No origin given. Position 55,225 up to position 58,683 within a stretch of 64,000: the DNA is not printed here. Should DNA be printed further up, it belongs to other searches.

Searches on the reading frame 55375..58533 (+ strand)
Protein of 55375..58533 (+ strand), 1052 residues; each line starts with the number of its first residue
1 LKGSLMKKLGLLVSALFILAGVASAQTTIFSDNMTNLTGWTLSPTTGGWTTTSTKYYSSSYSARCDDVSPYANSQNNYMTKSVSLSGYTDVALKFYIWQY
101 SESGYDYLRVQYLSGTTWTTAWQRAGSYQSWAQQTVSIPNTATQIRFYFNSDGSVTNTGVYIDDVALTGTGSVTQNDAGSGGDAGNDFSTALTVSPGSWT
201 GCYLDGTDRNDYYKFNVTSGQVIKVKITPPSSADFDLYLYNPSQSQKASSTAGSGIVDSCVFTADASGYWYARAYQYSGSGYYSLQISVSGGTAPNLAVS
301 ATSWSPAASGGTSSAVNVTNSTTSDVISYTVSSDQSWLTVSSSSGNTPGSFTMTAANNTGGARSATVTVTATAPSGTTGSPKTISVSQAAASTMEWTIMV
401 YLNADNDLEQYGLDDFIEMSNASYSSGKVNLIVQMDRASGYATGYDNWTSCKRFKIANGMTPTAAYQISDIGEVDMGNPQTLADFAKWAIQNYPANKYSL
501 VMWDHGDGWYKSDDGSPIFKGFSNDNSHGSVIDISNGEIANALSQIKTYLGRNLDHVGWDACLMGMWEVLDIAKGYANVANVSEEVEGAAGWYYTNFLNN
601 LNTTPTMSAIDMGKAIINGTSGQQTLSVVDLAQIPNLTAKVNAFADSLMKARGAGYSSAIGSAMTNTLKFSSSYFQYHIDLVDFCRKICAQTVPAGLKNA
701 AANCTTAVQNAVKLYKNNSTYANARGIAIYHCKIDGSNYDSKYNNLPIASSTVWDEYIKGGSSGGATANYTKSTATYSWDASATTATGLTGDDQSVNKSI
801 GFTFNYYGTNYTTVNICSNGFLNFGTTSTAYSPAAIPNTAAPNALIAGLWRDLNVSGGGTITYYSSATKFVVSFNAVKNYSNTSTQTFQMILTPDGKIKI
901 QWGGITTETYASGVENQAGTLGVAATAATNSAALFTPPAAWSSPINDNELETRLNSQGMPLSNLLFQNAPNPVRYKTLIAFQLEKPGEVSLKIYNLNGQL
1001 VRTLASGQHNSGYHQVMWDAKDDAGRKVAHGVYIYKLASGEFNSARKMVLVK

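Call 78: search_protein_families(library=pfam, proteins=[window:55375-58533:+], max_evalue=0.00001)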
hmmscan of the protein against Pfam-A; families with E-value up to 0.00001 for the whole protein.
window:55375-58533:+ (1052 aa): 4 families
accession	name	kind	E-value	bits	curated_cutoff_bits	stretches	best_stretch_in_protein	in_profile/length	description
PF03415.19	Peptidase_C11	-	9e-40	137.7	25.8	1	400-716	1-306/359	Clostripain family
PF13860.13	FlgD_ig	-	3.1e-11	43.5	27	1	982-1038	15-74/79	FlgD Ig-like domain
PF13004.13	BACON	-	9.9e-10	38.7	25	1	329-389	3-61/61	Putative binding domain, N-terminal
PF19190.6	BACON_2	-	7.4e-06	26.2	25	1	310-390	17-93/94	Viral BACON domain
